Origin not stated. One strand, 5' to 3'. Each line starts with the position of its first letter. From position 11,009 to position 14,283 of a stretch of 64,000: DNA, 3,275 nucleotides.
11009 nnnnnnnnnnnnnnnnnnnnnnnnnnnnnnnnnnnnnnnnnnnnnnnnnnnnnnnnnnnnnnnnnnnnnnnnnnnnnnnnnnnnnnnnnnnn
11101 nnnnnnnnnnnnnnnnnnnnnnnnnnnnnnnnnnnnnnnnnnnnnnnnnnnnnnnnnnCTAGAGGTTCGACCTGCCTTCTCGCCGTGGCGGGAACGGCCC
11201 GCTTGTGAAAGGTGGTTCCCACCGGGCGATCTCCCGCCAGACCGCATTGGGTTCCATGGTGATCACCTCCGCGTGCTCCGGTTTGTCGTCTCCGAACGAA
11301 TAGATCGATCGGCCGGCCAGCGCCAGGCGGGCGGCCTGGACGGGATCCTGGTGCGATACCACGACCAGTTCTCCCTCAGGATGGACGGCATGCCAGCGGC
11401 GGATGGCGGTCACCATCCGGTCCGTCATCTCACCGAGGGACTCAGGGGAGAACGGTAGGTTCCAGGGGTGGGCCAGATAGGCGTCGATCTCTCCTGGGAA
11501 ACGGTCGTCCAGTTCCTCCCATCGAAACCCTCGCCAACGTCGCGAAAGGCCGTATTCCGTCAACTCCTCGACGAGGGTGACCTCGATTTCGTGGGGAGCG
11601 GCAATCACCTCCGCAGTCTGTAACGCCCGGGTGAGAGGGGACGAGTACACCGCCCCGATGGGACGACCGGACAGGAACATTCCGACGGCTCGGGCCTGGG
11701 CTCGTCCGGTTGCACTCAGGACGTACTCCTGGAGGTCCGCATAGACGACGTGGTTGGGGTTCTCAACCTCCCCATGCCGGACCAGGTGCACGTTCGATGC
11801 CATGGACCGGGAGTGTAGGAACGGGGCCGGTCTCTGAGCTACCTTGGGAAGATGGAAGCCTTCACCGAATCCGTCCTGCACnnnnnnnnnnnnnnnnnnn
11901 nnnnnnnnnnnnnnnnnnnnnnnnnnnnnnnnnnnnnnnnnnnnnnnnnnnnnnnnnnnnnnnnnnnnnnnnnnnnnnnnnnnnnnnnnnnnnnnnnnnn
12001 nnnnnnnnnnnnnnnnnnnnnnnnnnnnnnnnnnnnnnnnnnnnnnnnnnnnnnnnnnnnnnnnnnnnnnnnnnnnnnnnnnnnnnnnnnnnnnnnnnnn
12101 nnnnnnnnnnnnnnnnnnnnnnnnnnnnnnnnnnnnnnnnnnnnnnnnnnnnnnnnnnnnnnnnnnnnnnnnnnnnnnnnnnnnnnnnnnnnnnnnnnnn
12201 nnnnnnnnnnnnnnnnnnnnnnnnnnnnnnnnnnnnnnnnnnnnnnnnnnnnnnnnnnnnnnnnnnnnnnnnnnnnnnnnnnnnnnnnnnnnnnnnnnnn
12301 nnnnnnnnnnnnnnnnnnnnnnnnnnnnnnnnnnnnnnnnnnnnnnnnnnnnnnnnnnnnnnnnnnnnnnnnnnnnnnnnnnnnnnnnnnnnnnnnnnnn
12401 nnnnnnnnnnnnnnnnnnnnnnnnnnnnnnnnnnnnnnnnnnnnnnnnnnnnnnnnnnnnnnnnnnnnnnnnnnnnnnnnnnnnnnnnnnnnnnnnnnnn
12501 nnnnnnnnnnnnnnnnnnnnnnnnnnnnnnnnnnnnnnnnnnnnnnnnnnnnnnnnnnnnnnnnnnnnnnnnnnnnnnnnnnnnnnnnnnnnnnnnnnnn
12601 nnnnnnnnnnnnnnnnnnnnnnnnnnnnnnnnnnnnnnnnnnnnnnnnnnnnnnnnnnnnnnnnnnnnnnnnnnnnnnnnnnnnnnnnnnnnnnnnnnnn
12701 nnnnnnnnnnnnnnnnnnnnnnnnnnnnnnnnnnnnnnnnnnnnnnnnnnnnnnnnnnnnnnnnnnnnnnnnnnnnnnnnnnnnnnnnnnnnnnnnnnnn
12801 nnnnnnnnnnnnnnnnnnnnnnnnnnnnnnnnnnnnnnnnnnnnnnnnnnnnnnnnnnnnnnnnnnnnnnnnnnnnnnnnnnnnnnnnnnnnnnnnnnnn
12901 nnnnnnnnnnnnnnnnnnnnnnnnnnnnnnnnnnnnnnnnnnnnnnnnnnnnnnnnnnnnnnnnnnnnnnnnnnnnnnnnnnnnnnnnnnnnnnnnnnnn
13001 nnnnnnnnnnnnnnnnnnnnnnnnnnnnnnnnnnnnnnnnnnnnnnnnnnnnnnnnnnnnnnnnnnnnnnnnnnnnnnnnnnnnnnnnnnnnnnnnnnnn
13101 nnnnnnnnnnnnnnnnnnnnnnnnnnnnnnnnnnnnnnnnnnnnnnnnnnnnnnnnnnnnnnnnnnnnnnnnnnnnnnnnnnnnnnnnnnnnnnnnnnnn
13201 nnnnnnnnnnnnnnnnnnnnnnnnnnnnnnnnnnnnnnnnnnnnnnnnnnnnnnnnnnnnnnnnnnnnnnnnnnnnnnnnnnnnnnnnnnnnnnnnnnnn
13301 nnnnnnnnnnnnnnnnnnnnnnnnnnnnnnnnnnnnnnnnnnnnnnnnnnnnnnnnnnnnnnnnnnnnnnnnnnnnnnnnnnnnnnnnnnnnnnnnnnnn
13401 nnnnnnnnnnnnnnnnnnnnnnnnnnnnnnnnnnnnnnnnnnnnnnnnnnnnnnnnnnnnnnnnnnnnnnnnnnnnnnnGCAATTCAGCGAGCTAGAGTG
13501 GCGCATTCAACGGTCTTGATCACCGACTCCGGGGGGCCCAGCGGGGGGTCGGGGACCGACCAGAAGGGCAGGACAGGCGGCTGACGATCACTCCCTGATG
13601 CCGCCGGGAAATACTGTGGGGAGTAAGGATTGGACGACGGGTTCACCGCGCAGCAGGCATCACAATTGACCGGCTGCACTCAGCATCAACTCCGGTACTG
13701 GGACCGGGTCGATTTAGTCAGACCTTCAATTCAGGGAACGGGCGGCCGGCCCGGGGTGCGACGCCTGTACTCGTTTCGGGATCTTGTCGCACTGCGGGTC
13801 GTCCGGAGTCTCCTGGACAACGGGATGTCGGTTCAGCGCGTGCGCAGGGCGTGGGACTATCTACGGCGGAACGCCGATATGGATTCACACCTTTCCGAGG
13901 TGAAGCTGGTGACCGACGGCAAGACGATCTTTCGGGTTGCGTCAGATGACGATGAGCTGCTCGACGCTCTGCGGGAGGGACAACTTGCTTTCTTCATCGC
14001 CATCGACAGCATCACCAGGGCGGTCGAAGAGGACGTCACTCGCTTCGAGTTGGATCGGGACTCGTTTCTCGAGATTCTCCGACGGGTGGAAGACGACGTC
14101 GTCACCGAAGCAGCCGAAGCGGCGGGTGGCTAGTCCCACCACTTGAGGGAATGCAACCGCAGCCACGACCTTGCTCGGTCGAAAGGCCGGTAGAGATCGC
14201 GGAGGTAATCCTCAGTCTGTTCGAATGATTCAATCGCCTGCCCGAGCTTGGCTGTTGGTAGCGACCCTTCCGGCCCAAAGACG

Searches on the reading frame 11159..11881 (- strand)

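Call 14: search_protein_families(library=pfam, proteins=[window:11159-11881:-], max_evalue=0.001)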
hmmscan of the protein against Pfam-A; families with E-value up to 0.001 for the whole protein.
window:11159-11881:- (240 aa): 1 family
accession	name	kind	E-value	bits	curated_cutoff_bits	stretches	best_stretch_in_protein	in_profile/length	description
PF00300.27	His_Phos_1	-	5.9e-36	124.4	21.7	1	31-213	1-183/194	Histidine phosphatase superfamily (branch 1)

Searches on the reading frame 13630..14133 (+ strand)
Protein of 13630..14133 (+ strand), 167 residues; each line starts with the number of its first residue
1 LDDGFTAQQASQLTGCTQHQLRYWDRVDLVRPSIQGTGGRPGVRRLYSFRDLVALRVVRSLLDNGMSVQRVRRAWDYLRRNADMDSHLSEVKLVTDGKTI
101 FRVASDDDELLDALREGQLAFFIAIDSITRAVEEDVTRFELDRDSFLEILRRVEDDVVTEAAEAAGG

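Call 14: search_protein_families(library=pfam, proteins=[window:13630-14133:+], max_evalue=0.001)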
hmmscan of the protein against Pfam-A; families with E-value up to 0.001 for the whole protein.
window:13630-14133:+ (167 aa): 2 families
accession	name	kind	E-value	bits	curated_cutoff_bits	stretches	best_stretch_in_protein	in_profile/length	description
PF13411.12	MerR_1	-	7.8e-16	58.4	21.6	1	6-74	2-65/69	MerR HTH family regulatory protein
PF00376.29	MerR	-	2.1e-06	27.9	28.2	1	8-40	3-35/38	MerR family regulatory protein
